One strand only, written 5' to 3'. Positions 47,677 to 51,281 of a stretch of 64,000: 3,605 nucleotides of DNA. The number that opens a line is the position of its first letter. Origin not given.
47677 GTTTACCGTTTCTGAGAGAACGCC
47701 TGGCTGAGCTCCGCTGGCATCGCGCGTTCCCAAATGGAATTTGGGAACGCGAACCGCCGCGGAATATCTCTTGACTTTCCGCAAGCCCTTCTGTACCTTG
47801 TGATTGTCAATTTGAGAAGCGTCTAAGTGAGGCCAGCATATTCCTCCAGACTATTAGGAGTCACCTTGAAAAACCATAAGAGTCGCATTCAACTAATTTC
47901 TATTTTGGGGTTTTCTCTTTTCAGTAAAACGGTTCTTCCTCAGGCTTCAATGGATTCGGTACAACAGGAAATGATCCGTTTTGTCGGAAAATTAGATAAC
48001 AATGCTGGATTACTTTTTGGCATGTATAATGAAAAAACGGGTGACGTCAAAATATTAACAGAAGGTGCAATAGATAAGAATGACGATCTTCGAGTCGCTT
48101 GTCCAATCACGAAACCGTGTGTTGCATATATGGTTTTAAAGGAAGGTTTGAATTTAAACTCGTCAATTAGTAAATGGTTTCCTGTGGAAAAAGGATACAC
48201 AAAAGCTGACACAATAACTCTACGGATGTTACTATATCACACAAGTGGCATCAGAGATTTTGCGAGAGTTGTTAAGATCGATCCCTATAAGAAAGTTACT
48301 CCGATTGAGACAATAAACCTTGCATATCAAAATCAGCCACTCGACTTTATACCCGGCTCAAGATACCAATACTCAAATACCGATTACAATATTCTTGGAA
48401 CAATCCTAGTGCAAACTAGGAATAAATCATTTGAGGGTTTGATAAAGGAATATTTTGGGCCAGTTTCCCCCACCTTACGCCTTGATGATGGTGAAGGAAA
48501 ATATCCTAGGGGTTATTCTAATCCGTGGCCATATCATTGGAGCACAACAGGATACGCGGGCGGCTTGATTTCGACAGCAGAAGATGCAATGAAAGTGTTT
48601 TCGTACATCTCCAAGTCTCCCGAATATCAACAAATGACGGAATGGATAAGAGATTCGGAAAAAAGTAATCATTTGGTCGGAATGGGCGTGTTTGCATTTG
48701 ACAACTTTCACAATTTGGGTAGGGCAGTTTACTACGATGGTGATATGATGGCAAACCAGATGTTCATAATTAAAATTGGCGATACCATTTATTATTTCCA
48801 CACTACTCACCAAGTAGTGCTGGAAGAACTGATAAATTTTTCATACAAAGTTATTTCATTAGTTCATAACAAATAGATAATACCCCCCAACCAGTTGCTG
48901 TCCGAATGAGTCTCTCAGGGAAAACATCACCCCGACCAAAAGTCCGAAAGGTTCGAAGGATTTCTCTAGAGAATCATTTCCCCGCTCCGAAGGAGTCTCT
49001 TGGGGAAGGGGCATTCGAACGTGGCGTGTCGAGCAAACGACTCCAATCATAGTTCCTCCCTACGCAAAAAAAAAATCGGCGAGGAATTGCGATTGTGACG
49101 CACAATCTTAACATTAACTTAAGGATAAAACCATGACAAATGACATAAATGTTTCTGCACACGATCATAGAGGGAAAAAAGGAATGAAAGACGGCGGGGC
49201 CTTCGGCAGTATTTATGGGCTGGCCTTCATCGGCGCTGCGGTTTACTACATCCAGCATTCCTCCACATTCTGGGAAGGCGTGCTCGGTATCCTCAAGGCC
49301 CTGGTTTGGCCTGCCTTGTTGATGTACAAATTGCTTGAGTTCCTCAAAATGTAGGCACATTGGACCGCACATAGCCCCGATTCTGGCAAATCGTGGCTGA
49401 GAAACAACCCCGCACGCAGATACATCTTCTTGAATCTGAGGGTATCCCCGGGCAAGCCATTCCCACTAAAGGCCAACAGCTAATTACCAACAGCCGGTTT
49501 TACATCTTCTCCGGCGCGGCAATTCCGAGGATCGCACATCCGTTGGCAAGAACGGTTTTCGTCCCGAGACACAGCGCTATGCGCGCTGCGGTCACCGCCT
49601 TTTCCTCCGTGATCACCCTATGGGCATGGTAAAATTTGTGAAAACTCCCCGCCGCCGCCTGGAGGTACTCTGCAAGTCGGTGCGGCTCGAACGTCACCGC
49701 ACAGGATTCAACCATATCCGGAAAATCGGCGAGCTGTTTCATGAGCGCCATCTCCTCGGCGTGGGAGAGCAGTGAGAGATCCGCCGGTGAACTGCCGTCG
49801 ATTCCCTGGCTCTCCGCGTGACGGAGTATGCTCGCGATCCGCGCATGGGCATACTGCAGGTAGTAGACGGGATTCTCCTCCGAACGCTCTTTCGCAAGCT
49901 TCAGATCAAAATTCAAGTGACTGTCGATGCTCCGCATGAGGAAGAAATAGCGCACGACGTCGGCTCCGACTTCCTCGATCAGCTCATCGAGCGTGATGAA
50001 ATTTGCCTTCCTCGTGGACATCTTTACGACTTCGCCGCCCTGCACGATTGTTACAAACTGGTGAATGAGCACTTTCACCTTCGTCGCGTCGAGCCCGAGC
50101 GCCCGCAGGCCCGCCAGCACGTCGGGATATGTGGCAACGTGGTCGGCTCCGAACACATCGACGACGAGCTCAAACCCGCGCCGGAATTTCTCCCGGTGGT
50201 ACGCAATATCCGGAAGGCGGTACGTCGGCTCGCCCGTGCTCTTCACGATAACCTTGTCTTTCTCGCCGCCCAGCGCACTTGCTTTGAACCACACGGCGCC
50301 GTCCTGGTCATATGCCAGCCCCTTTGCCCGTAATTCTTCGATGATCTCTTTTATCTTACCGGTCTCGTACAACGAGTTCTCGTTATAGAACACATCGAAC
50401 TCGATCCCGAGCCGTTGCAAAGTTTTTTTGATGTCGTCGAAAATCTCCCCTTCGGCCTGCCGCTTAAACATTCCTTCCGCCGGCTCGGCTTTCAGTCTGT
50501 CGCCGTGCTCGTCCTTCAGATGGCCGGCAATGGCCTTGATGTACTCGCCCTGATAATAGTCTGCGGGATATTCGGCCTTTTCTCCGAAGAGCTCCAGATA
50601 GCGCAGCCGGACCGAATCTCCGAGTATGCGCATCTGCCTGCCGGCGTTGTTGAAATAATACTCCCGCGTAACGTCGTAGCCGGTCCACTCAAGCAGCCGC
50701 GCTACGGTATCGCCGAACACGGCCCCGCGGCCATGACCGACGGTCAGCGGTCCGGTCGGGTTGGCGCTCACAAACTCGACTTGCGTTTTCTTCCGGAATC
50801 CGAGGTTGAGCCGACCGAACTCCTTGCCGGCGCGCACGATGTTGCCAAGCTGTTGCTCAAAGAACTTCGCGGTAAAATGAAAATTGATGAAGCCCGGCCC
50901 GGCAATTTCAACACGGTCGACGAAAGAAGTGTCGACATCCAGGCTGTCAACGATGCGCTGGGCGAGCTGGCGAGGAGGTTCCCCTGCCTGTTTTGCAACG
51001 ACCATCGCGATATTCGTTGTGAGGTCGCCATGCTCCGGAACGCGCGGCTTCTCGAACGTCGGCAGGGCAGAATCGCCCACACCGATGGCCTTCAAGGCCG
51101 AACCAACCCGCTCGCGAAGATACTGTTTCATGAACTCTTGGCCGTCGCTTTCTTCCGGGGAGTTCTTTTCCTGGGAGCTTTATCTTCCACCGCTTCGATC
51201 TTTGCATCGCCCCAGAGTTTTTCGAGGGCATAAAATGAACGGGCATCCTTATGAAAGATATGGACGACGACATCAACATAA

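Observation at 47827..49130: Horizontally acquired-looking beta-lactamase-family gene with a non-canonical nucleophile motif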

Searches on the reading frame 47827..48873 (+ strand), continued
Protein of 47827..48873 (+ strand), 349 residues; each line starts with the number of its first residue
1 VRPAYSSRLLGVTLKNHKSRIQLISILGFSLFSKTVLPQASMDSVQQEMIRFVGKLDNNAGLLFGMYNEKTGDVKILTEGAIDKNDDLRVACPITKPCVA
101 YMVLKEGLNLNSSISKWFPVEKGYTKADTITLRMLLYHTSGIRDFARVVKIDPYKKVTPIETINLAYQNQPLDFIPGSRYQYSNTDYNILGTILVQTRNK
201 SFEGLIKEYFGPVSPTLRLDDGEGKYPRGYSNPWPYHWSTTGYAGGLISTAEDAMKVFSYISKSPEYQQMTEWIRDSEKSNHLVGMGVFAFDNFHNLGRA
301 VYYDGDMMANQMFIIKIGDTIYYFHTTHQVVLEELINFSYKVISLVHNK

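Call 51: find_homologous_proteins(query=P0049)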
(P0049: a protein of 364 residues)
Query P0049 (364 aa): 47 proteins with E <= 0.001 among 2158 candidates.
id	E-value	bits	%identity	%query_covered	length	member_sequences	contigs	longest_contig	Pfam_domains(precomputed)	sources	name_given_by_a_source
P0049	7.7e-244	826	100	100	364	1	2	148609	PF00144.30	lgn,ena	-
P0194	1.1e-109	385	52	96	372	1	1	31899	PF00144.30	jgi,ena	-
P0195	2.6e-16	78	32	72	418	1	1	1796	PF00144.30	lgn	-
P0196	7.9e-14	70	29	64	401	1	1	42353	PF00144.30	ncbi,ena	-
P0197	5.6e-12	64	37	29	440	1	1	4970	PF00144.30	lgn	-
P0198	1.2e-11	63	31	57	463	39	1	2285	PF00144.30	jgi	-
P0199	1.2e-11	63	31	57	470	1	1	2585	PF00144.30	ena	-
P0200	7.9e-11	60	29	70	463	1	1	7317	PF00144.30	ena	-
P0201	1.7e-10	59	31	58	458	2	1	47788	PF18962.8,PF00144.30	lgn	-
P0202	1.9e-10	59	26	65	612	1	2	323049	PF00144.30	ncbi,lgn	-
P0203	2.0e-10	59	25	70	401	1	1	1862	PF00144.30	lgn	-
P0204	3.3e-10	58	29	75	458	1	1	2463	PF18962.8,PF00144.30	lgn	-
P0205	1.5e-9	56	29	44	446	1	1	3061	PF00144.30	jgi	jgi:D-alanyl-D-alanine carboxypeptidase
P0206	2.4e-9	55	27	58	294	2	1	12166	PF00144.30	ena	-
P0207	2.8e-9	55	28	64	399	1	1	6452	PF00144.30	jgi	jgi:D-alanyl-D-alanine carboxypeptidase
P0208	3.5e-9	55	27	66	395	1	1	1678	PF00144.30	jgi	jgi:D-alanyl-D-alanine carboxypeptidase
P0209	3.7e-9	54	28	67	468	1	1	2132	PF18962.8,PF00144.30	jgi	jgi:D-alanyl-D-alanine carboxypeptidase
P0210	4.3e-9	54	34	27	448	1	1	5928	PF13354.13,PF00144.30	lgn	-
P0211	7.2e-9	54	27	57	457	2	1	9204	PF18962.8,PF00144.30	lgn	-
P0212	1.0e-8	53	34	30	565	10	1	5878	PF00144.30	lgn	-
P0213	2.7e-8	52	27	66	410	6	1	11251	PF00144.30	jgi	jgi:D-alanyl-D-alanine carboxypeptidase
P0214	3.8e-8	51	30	58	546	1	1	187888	PF13354.13,PF00144.30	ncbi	-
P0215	5.5e-8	51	35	36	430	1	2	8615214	PF00144.30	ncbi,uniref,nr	ncbi:serine hydrolase domain-containing protein [Streptomyces tsukubensis]|uniref:Serine hydrolase n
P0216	6.3e-8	50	26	67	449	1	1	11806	PF00144.30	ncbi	ncbi:MAG TPA: serine hydrolase domain-containing protein [Kineosporiaceae bacterium]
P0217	1.2e-7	49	36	28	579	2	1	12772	PF00144.30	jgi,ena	-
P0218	1.7e-7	49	25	82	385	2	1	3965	PF00144.30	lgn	-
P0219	3.9e-7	48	26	66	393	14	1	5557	PF00144.30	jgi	jgi:D-alanyl-D-alanine carboxypeptidase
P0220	8.4e-7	47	32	30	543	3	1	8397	PF00144.30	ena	-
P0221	8.7e-7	47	25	48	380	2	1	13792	PF00144.30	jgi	jgi:D-alanyl-D-alanine carboxypeptidase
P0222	1.8e-6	46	35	37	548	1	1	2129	PF00144.30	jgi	jgi:CubicO group peptidase (beta-lactamase class C family)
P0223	1.8e-6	46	30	30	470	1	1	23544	PF00144.30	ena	-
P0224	2.2e-6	45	29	29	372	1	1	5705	PF00144.30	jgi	jgi:D-alanyl-D-alanine carboxypeptidase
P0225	2.2e-6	45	36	29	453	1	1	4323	PF00144.30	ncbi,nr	ncbi:MAG: class A beta-lactamase-related serine hydrolase, partial [Cytophagia bacterium]|nr:class A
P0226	3.1e-6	45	36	29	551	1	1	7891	PF00144.30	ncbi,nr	ncbi:MAG: class A beta-lactamase-related serine hydrolase [Cytophagia bacterium]|nr:class A beta-lac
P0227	4.8e-6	44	28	59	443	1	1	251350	PF00144.30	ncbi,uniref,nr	ncbi:serine hydrolase domain-containing protein [Flavivirga algicola]|uniref:Beta-lactamase family p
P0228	7.9e-6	44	26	42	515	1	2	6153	PF00144.30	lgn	-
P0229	9.6e-6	43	26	77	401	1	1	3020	PF00144.30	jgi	jgi:D-alanyl-D-alanine carboxypeptidase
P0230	1.0e-5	43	34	28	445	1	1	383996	PF00144.30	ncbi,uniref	ncbi:serine hydrolase domain-containing protein [Streptosporangium sp. NPDC051022]|uniref:serine hyd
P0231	1.0e-5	43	30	39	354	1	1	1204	PF13354.13,PF00144.30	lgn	-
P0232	1.2e-5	43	35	27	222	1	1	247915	PF00144.30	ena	-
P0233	2.3e-5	42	33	35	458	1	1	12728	PF18962.8,PF00144.30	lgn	-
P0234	2.5e-5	42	24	79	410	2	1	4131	PF00144.30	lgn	-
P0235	7.2e-5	40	34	27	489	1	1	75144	PF00144.30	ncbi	-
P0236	8.1e-5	40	32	30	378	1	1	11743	PF00144.30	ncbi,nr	ncbi:MAG: serine hydrolase [Planctomycetota bacterium]|nr:serine hydrolase [Planctomycetota bacteriu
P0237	1.3e-4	40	24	73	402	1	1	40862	PF00144.30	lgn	-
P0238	2.0e-4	39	31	30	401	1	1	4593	PF00144.30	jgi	jgi:D-alanyl-D-alanine carboxypeptidase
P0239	2.7e-4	39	30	42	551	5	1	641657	PF00144.30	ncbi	-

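Call 71: find_homologous_proteins(query=L087:11611-12444:+)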
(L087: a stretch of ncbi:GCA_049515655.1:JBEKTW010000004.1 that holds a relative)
Query L087:11611-12444:+ (278 aa): 5 proteins with E <= 0.001 among 502 candidates.
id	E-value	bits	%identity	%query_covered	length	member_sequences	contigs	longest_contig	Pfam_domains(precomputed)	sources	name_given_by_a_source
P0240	2.8e-136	472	75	100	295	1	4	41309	-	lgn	-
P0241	3.2e-128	445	98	71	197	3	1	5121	-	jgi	jgi:hypothetical protein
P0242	1.1e-116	407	66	98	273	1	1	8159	-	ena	-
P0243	1.3e-115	404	63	99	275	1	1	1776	-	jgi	jgi:hypothetical protein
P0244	2.5e-88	314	52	97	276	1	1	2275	-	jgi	jgi:hypothetical protein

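Call 72: find_encoding_contigs(protein=P0242, flank=6000, max_places=2)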
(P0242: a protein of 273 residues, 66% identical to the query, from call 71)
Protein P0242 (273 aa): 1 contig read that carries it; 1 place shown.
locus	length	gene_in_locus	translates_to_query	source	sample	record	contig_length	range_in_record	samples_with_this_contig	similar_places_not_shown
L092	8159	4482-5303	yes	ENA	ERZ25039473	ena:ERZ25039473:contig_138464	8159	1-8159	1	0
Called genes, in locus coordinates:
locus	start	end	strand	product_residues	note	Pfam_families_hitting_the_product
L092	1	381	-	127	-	?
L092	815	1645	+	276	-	PF08447:PAS_3 (faint), PF13426:PAS_9, PF00989:PAS, PF08448:PAS_4, PF13426:PAS_9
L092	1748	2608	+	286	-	PF02518:HATPase_c, PF00072:Response_reg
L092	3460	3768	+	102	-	-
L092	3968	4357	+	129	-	PF00903:Glyoxalase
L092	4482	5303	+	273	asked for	-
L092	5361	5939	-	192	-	-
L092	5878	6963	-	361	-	-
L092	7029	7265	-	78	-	-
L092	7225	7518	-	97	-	-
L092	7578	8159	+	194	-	?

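Call 75: search_protein_families(library=pfam, proteins=[L087:11611-12444:+], max_evalue=0.01)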
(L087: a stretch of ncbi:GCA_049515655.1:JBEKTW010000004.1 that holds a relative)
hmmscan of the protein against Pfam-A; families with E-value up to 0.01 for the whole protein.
L087:11611-12444:+ (278 aa): 0 families

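Call 87: search_dna_similar(query=window:47866-48873:+, collection=plasmids, mode=protein, max_rows=8)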
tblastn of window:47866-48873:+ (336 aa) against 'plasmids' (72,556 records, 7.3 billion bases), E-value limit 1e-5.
Records with a match: 208; places in all: 363; records where one place covers at least 80% of the query: 0.
Best place of each record, by identity: <60% 208.
By first word of the organism name: Bacillus 137; Streptomyces 26; Pantoea 6; Chondrinema 5; Mesorhizobium 4; Paracoccus 4; Kosakonia 2; Streptantibioticus 2; Embleya 2; Novosphingobium 2; and 18 more.
By predicted mobility (MOB-suite, as given by PLSDB): non-mobilizable 154; conjugative 30; mobilizable 24.
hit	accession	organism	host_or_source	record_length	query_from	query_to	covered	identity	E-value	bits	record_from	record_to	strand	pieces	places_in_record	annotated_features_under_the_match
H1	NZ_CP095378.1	Bacillus cereus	cell cuture,Pond silt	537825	81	313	69%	31.2%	5e-13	77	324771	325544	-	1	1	serine hydrolase domain-containing protein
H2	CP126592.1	Bacillus bombysepticus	bacterial isolate,warm, humid forested ...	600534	81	313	69%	31.2%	5e-13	77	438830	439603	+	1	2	serine hydrolase domain-containing protein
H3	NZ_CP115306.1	Bacillus cereus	microbe,Penaeus vannamei pond water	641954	81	313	69%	30.8%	1e-12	76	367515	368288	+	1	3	serine hydrolase domain-containing protein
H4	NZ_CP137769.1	Bacillus cereus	Passiflora edulis Sims,Pure ...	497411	81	313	69%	30.8%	5e-12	74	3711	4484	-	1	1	serine hydrolase domain-containing protein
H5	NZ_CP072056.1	Bacillus mycoides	cell culture,soil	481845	81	313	69%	30.7%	2e-11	72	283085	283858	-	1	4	serine hydrolase domain-containing protein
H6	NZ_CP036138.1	Bacillus mycoides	cell culture,soil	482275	81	313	69%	30.7%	2e-11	72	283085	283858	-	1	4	serine hydrolase domain-containing protein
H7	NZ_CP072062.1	Bacillus mycoides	cell culture,soil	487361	81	313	69%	30.7%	2e-11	72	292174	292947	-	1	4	serine hydrolase domain-containing protein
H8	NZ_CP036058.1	Bacillus mycoides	cell culture,soil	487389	81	313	69%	30.7%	2e-11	72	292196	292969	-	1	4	serine hydrolase domain-containing protein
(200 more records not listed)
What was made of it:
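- Tried and rejected: The plasmid collection has no close relative; the best hit is 31% identity to Bacillus ADP-like genes (call 87).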

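Call 89: predict_structure(alignment_id=A8)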
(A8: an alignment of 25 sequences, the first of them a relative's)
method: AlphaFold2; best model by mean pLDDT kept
length: 401 residues; sequences in the alignment: 25
mean_pLDDT: 90.9   pTM: 0.88
mean pLDDT of the five models: 90.9, 90.4, 89.9, 89.9, 89.8
residues with pLDDT >= 90: 314; 70-90: 55; 50-70: 18; < 50: 14
segments of 3 or more residues with pLDDT < 50: 1-3, 370-374, 396-401
pLDDT, mean of each block of 10 residues (from residue 1): 55 80 69 88 97 84 94 97 97 98 98 99 98 98 98 98 91 95 97 98 97 99 98 97 94 94 89 95 98 94 96 91 94 89 95 95 81 66 93 55 39
secondary structure, 60 per line:
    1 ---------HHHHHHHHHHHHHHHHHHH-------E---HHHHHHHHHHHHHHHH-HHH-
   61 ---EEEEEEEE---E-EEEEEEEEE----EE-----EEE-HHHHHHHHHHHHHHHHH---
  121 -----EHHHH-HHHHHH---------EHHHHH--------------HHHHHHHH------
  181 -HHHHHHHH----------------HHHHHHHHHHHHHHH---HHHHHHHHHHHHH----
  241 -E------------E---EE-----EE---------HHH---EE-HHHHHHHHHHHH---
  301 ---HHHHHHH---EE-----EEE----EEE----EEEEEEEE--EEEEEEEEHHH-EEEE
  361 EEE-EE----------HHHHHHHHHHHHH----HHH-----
elements in order: H10-28 H40-55 E64-71 E77-85 E97-99 H101-117 H127-130 H132-137 H148-152 H167-174 H182-189 H206-220 H224-236 H286-297 H304-310 E321-323 E328-330 E335-342 E345-352 E357-363 H377-389

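Call 92: find_encoding_contigs(protein=P0033, flank=7000, max_places=3)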
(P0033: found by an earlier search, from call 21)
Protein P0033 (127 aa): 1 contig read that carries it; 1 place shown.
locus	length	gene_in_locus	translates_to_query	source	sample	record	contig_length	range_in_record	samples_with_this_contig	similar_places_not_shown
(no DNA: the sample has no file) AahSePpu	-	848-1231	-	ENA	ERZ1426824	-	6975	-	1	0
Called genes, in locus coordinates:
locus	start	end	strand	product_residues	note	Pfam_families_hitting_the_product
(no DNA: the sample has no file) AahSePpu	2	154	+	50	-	?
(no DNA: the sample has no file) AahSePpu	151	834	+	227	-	PF00535:Glycos_transf_2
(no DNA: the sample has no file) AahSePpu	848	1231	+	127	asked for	PF00072:Response_reg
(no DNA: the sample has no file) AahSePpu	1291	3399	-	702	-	PF00403:HMA (weak), PF00122:E1-E2_ATPase, PF00702:Hydrolase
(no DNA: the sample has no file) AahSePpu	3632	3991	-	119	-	PF12840:HTH_20, PF01022:HTH_5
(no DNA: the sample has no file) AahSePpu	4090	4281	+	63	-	-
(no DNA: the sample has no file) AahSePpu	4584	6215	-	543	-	PF03485:Arg_tRNA_synt_N, PF00750:tRNA-synt_1d, PF01406:tRNA-synt_1e (faint), PF09334:tRNA-synt_1g (faint), PF05746:DALR_1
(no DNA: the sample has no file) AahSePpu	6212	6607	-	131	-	PF02410:RsfS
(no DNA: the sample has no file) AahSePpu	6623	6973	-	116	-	?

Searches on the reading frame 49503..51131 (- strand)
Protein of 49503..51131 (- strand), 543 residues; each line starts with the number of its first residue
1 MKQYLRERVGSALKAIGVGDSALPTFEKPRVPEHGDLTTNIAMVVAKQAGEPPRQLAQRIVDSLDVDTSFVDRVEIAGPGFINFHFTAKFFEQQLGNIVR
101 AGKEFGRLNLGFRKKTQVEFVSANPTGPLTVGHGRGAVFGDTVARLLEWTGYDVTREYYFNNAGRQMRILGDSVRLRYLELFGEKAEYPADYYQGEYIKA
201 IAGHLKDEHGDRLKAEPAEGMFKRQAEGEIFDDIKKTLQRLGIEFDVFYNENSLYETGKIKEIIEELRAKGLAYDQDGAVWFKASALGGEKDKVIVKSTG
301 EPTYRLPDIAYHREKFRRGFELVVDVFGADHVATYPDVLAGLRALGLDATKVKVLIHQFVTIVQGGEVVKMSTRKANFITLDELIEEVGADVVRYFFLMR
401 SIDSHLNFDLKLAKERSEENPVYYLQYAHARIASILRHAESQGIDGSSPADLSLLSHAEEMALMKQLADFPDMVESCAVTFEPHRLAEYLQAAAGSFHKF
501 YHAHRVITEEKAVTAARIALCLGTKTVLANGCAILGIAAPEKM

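Call 21: list_cluster_members(proteins=[P0001, window:49503-51131:-, window:47086-47466:+, window:46389-47069:+, window:49133-49351:+])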
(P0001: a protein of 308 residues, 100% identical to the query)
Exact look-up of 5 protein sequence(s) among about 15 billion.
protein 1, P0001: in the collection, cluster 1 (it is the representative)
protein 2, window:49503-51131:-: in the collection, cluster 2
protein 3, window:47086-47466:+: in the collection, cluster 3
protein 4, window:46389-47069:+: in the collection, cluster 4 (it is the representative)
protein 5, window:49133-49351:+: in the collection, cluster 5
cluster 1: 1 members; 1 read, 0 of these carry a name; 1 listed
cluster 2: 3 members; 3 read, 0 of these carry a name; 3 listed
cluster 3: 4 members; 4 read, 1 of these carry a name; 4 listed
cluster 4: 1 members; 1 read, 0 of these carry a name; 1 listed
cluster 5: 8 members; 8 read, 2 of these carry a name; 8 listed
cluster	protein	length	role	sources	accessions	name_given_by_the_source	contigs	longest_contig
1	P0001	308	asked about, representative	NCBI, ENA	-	-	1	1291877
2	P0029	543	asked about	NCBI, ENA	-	-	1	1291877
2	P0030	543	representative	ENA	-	-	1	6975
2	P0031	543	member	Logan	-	-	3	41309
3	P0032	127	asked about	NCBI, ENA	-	-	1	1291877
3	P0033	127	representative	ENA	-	-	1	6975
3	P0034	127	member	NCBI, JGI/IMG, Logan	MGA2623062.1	MAG: response regulator [Bacteroidota bacterium] | DNA-binding response OmpR family regulator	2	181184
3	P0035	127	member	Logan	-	-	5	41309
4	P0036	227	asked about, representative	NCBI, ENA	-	-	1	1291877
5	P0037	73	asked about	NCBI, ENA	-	-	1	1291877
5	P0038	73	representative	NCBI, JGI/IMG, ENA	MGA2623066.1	MAG: hypothetical protein ABSF91_04370 [Bacteroidota bacterium]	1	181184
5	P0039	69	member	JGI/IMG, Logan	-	hypothetical protein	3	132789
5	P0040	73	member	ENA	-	-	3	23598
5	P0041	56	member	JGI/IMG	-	-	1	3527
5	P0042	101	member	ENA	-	-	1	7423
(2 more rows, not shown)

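Call 75: search_protein_families(library=pfam, proteins=[L087:11611-12444:+], max_evalue=0.01)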
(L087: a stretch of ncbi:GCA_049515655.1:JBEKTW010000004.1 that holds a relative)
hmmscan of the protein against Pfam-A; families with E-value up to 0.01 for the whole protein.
L087:11611-12444:+ (278 aa): 0 families
